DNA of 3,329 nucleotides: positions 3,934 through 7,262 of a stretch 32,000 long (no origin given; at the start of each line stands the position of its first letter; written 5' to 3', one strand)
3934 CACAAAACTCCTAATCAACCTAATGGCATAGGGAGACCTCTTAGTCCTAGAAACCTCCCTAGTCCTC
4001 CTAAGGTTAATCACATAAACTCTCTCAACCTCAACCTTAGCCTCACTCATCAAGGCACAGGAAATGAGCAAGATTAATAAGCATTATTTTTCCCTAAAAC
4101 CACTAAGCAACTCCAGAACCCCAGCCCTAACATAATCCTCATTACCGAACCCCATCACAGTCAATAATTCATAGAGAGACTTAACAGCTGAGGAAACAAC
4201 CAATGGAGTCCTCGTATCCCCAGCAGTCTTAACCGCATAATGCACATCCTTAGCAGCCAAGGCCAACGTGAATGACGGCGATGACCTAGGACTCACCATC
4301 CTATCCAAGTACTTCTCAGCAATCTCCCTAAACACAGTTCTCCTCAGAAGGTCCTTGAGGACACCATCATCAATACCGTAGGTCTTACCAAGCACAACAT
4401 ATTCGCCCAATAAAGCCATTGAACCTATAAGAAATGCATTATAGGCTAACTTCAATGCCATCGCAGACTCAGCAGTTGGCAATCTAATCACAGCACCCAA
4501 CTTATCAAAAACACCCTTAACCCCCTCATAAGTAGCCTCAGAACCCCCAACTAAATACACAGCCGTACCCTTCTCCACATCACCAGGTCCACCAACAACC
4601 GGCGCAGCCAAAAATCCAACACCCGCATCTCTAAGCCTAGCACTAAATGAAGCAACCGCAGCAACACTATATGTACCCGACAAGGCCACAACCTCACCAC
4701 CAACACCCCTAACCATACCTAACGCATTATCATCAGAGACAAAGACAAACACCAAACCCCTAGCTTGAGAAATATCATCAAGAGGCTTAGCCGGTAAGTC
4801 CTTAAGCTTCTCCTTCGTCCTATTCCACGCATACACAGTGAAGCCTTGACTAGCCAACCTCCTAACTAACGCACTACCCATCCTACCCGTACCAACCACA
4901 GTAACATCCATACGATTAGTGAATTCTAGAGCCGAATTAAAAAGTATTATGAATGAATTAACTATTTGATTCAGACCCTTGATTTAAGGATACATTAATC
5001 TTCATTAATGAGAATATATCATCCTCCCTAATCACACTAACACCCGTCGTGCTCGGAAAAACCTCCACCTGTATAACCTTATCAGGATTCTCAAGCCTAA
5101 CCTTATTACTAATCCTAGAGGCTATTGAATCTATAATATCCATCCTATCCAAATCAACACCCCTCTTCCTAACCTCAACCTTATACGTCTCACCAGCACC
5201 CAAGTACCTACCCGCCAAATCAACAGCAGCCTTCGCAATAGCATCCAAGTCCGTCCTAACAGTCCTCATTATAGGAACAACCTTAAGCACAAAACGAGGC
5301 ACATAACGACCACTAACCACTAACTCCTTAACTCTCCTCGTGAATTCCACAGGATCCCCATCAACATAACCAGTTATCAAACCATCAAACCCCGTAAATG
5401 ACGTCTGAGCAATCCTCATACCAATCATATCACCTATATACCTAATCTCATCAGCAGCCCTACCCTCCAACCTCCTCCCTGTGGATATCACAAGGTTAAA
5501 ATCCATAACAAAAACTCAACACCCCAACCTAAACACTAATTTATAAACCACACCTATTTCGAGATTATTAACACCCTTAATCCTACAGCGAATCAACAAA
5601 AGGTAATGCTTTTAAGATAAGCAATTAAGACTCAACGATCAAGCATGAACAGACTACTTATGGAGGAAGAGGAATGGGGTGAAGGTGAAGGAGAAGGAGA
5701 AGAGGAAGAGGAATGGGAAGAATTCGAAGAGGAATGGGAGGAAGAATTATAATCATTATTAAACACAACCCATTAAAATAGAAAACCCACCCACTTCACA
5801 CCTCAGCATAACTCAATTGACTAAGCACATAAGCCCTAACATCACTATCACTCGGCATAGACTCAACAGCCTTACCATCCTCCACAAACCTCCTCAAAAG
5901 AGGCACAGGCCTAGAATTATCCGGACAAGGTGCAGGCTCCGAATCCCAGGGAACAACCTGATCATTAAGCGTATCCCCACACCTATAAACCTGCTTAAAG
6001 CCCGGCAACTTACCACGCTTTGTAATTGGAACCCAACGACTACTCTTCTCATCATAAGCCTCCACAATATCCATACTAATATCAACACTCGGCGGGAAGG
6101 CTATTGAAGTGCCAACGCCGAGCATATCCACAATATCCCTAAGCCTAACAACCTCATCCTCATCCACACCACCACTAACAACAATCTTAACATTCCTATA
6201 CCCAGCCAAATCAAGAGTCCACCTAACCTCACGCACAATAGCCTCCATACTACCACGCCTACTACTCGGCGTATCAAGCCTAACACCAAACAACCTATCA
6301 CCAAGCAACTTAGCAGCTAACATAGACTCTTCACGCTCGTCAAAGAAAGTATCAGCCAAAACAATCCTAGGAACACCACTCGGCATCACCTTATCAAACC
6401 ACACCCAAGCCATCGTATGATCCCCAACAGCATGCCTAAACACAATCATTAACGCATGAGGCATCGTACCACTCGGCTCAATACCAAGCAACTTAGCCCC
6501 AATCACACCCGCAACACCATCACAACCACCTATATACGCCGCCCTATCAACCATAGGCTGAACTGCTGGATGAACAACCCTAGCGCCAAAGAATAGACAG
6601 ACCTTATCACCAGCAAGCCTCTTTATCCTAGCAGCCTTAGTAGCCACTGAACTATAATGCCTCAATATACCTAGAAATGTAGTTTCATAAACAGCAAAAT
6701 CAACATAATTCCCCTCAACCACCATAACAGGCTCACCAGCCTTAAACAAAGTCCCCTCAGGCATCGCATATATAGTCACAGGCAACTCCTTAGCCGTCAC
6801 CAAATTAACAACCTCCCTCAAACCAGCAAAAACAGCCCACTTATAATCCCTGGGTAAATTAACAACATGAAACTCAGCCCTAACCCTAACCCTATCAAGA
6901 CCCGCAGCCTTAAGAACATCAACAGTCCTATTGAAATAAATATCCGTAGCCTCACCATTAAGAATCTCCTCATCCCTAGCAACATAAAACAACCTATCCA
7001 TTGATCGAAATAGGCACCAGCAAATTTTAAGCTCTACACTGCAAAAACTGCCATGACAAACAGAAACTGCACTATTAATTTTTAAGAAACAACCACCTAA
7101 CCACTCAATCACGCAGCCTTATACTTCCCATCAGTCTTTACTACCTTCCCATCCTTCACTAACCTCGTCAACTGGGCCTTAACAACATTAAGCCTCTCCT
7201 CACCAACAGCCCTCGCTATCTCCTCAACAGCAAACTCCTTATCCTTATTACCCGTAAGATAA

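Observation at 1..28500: Extreme, orientation-independent strand asymmetry: + strand A/C-rich on the left, G/T-rich on the right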

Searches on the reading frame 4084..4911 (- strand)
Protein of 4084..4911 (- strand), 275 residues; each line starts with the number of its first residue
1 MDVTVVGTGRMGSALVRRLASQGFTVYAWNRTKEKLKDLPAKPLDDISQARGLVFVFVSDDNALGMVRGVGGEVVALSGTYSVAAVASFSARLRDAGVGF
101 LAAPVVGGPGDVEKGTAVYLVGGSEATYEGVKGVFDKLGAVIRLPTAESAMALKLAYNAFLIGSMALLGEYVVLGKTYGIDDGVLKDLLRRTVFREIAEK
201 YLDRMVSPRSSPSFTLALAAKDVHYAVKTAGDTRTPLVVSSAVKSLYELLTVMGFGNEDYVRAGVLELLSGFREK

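Call 5: search_protein_families(library=pfam, proteins=[window:4084-4911:-], max_evalue=0.01)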
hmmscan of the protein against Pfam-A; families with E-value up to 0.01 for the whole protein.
window:4084-4911:- (275 aa): 10 families
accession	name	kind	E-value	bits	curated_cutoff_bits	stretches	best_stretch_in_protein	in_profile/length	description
PF03446.21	NAD_binding_2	-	1.6e-23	83.9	21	1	3-142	2-156/161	NAD binding domain of 6-phosphogluconate dehydrogenase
PF14833.11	NAD_binding_11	-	9.3e-13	48.9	30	1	151-260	4-115/122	NAD-binding of NADP-dependent 3-hydroxyisobutyrate dehydrogenase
PF03807.23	F420_oxidored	-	5.9e-05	24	21.6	1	3-39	2-40/94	NADP oxidoreductase coenzyme F420-dependent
PF02826.25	2-Hacid_dh_C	-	0.00015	21.6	25.1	1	3-39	39-78/178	D-isomer specific 2-hydroxyacid dehydrogenase, NAD binding domain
PF01488.26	Shikimate_DH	-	0.00016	22.2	24.3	1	3-42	15-55/138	Shikimate / quinate 5-dehydrogenase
PF02737.24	3HCDH_N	-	0.00071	20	22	1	3-39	2-38/180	3-hydroxyacyl-CoA dehydrogenase, NAD binding domain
PF01210.29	NAD_Gly3P_dh_N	-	0.0014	19.1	23.1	1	3-40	2-39/158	NAD-dependent glycerol-3-phosphate dehydrogenase N-terminus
PF13460.12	NAD_binding_10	-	0.0022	18.3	27.2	1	7-43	2-39/184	NAD(P)H-binding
PF10727.15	Rossmann-like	-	0.0048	17.1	23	1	2-82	16-104/131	Rossmann-like domain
PF02558.23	ApbA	-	0.0089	16.1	22.2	0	3-38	1-35/150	Ketopantoate reductase PanE/ApbA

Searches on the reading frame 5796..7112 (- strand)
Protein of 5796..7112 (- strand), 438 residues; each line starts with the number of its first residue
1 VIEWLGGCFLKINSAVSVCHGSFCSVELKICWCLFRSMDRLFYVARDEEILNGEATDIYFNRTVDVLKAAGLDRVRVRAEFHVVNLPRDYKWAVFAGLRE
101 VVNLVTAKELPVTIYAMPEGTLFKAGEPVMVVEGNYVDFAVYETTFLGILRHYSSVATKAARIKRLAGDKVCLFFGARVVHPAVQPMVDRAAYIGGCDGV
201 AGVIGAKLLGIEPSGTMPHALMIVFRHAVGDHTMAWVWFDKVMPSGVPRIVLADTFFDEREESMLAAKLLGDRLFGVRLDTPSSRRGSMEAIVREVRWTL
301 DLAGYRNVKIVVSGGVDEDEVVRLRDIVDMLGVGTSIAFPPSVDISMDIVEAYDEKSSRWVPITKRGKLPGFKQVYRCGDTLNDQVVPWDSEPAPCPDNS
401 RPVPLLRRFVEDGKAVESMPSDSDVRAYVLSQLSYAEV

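Call 5: search_protein_families(library=pfam, proteins=[window:5796-7112:-], max_evalue=0.01)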
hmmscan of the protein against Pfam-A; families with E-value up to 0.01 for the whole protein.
window:5796-7112:- (438 aa): 2 families
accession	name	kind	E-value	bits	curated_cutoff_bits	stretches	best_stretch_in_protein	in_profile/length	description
PF02749.22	QRPTase_N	-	2e-22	79.6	27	1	57-154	1-82/82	Quinolinate phosphoribosyl transferase, N-terminal domain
PF01729.25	QRPTase_C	-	1.6e-14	54.4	23.1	1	156-348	1-169/169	Quinolinate phosphoribosyl transferase, C-terminal domain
